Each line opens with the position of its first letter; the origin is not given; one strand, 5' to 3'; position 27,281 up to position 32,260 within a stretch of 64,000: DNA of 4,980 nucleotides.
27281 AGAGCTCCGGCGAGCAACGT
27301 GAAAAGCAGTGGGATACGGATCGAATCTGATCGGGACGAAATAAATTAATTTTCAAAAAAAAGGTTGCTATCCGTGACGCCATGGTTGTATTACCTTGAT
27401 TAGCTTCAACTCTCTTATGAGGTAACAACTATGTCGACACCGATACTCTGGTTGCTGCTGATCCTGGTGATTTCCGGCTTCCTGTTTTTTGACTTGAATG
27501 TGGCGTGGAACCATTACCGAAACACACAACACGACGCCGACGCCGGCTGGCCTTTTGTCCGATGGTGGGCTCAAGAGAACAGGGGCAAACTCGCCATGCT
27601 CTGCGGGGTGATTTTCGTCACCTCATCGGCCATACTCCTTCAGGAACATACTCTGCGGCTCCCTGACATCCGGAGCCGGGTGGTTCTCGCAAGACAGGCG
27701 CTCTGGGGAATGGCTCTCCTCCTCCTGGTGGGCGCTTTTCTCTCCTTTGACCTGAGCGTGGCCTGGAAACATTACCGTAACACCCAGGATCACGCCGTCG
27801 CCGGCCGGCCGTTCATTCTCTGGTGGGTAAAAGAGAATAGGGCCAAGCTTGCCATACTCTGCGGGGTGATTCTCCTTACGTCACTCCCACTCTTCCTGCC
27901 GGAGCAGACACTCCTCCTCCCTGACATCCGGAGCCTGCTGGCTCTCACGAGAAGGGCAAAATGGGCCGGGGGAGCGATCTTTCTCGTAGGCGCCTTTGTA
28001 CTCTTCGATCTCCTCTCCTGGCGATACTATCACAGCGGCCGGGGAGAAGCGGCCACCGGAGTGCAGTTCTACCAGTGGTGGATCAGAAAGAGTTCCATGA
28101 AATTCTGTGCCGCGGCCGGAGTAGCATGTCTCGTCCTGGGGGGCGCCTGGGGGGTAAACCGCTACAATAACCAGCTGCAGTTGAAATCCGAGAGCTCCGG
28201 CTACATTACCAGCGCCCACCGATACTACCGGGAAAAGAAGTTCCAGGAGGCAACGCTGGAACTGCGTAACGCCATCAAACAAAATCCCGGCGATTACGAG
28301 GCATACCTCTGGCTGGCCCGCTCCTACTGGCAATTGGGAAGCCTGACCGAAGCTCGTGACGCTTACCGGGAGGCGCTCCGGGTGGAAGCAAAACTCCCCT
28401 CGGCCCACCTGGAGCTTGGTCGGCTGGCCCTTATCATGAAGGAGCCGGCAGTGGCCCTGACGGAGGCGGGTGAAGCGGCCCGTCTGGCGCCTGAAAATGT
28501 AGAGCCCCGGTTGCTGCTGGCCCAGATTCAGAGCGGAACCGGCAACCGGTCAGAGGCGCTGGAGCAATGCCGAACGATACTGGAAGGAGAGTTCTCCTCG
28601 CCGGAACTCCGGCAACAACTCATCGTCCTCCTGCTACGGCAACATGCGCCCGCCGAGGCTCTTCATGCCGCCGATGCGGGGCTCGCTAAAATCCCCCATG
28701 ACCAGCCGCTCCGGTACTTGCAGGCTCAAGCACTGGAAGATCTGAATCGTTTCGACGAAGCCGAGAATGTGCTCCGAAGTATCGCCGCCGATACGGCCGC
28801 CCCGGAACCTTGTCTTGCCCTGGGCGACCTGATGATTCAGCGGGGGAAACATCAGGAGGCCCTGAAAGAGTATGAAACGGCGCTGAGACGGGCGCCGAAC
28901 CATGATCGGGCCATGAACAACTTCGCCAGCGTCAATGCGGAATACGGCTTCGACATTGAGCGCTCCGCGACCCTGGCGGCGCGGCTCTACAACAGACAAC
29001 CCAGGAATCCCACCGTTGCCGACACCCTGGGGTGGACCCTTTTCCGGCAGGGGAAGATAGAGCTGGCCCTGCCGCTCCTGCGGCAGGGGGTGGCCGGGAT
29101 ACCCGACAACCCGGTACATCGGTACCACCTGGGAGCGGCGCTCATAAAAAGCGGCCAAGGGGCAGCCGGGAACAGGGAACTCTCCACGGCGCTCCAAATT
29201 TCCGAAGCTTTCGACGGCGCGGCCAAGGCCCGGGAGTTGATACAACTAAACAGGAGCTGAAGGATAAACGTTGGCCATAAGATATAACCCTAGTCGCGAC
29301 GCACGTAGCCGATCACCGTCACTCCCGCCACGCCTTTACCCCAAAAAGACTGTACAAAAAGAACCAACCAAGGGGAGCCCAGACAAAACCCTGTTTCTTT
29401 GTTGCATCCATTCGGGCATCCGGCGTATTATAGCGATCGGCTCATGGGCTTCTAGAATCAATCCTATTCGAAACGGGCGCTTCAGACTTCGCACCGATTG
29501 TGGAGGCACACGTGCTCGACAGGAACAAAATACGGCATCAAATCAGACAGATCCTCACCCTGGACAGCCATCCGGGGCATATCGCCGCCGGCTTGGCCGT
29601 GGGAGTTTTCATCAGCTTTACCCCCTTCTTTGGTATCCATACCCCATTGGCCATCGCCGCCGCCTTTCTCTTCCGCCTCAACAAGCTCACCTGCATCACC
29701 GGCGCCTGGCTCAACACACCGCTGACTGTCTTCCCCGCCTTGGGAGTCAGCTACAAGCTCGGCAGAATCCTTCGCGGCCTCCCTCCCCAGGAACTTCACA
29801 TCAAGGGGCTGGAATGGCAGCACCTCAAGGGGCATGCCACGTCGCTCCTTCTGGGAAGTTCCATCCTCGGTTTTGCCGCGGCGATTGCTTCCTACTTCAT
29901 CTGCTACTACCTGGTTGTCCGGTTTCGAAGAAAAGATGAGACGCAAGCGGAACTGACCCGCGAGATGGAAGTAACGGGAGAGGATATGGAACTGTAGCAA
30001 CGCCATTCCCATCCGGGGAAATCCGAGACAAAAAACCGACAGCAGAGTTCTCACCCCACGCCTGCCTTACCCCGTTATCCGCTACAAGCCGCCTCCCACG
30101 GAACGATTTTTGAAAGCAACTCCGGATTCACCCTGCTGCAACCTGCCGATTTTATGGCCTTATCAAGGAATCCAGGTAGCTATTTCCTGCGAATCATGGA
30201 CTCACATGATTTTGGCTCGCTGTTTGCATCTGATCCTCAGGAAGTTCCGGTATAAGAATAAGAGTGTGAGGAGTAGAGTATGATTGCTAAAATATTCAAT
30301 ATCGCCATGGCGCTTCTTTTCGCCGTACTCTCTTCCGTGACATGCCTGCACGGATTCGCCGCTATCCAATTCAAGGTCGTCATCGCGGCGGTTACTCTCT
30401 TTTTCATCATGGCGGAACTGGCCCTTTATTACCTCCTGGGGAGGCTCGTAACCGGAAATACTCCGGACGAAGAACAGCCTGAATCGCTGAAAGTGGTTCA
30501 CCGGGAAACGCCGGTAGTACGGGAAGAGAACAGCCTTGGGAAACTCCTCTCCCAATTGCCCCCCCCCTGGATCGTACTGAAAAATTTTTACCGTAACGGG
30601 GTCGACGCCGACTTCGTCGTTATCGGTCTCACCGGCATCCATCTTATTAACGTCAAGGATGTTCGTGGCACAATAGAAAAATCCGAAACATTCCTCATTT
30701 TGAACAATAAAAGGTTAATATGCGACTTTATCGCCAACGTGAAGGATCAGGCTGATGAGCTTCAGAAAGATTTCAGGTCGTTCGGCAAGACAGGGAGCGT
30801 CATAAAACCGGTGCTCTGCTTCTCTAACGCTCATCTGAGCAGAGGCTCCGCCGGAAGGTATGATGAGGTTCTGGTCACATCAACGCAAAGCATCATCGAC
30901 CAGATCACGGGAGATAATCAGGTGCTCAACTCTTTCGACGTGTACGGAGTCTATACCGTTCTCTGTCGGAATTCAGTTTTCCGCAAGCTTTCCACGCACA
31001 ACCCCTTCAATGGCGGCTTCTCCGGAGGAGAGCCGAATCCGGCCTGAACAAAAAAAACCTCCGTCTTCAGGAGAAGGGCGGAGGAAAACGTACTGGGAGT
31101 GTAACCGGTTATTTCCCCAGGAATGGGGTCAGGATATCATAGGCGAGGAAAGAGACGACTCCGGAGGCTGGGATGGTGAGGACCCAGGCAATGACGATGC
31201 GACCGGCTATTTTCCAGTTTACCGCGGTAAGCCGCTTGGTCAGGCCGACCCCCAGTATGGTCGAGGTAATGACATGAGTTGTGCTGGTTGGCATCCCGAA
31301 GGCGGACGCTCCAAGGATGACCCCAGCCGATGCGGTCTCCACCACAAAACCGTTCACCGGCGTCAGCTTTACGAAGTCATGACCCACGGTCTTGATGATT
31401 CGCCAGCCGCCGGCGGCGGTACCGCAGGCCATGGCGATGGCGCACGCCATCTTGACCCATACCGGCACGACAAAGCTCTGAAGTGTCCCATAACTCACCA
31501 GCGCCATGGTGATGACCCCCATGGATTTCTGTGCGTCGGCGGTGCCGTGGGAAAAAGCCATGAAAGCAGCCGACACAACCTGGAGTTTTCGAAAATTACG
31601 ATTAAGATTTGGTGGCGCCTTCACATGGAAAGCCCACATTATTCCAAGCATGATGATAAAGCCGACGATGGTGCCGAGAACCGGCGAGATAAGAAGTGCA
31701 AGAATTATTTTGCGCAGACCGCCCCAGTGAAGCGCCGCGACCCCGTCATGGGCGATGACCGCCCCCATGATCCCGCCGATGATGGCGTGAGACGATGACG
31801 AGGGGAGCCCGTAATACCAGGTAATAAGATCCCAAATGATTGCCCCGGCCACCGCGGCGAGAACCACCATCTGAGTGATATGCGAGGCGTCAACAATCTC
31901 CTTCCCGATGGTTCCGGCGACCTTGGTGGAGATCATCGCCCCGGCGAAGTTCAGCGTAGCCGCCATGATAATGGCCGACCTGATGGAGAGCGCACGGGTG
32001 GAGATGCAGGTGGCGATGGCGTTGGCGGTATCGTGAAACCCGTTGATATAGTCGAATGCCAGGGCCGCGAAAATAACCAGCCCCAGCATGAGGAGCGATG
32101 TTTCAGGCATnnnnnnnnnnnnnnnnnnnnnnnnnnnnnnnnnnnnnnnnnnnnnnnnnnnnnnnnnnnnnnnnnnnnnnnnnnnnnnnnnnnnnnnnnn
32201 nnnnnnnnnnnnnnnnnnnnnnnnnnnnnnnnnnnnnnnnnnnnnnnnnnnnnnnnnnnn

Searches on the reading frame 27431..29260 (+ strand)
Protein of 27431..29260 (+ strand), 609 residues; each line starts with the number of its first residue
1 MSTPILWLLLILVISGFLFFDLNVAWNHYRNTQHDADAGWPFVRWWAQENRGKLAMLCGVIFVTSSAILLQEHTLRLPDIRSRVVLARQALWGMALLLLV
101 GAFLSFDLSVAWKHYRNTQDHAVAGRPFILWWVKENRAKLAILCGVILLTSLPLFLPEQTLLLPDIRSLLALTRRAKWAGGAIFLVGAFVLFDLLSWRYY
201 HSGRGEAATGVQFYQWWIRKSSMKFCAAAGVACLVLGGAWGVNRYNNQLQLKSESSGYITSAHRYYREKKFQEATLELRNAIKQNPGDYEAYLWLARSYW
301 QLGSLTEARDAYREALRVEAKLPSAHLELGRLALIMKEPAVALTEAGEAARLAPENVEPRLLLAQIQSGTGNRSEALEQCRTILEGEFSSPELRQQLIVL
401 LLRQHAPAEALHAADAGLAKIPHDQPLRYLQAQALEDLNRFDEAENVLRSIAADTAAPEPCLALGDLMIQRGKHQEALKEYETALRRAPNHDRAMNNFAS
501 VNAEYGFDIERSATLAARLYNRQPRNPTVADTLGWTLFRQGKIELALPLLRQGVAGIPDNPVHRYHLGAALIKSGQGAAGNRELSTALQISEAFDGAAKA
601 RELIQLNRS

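Call 51: search_protein_families(library=pfam, proteins=[window:27431-29260:+], max_evalue=0.001)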
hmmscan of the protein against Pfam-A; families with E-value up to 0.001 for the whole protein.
window:27431-29260:+ (609 aa): 20 families
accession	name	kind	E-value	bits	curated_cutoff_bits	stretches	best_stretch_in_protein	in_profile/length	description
PF14559.12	TPR_19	-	1.9e-27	95.8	25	3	267-321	3-57/68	Tetratricopeptide repeat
PF07719.23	TPR_2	-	1.8e-22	77.9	27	2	459-491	2-34/34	Tetratricopeptide repeat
PF13428.12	TPR_14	-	2.2e-22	77.7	23.5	1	290-332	2-44/44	Tetratricopeptide repeat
PF13432.12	TPR_16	-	1e-20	74.3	32.7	1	262-317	4-59/65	Tetratricopeptide repeat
PF13414.12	TPR_11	-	1e-19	70.4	26.8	2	298-330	3-35/42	TPR repeat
PF12895.13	ANAPC3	-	5.5e-17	62.3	27.2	1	377-449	9-80/82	Anaphase-promoting complex, cyclosome, subunit 3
PF13181.12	TPR_8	-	9.2e-17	60.2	25.7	1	289-320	1-32/34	Tetratricopeptide repeat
PF23914.1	TPR_CcmH_CycH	-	7.9e-13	49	42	1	266-325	27-86/158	Cytochrome c-type biogenesis protein H TPR domain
PF13431.12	TPR_17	-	4.2e-12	45.7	24.4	0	279-309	3-33/34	Tetratricopeptide repeat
PF00515.34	TPR_1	-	1.7e-10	40.6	27.8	0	290-318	2-30/34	Tetratricopeptide repeat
PF13424.12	TPR_12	-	4.2e-10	40.1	30.1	0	271-317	25-73/77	Tetratricopeptide repeat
PF14561.12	TPR_20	-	1.9e-08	34.9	25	0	342-387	7-52/90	Tetratricopeptide repeat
PF07721.20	TPR_4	-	8.2e-08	32.6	27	0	291-314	3-26/26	Tetratricopeptide repeat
PF13174.12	TPR_6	-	1.7e-07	31.9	26.3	0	290-316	1-27/33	Tetratricopeptide repeat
PF13429.12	TPR_15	-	3e-07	30.6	26.2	1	363-578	50-265/280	Tetratricopeptide repeat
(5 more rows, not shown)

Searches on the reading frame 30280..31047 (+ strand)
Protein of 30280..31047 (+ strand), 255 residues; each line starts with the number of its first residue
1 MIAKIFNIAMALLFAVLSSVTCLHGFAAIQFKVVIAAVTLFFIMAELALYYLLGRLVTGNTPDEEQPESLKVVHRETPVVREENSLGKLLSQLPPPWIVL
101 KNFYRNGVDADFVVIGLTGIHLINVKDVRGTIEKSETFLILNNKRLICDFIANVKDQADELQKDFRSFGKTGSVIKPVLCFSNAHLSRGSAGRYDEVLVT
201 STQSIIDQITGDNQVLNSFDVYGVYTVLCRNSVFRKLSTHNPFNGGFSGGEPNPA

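Call 51: search_protein_families(library=pfam, proteins=[window:30280-31047:+], max_evalue=0.001)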
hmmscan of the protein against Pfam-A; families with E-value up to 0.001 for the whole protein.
window:30280-31047:+ (255 aa): 1 family
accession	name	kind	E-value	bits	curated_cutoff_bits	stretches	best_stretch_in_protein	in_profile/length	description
PF08378.17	NERD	-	6e-07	30.4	22.1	1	83-182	6-111/111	Nuclease-related domain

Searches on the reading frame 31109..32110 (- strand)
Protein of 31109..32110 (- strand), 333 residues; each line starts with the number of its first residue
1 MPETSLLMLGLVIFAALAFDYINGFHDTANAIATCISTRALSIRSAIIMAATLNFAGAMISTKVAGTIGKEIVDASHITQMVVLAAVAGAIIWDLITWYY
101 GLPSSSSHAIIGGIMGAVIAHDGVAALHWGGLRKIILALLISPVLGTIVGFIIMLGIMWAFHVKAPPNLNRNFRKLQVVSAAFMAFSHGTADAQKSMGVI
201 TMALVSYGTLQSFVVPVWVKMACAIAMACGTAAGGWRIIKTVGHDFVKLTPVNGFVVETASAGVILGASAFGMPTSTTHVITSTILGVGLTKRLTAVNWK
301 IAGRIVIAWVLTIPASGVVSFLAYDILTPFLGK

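Call 51: search_protein_families(library=pfam, proteins=[window:31109-32110:-], max_evalue=0.001)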
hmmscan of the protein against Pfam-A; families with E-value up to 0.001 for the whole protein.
window:31109-32110:- (333 aa): 1 family
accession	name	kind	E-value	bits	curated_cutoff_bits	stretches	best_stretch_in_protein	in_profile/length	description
PF01384.25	PHO4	-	2.1e-98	329.9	33.7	1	23-320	1-350/350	Phosphate transporter family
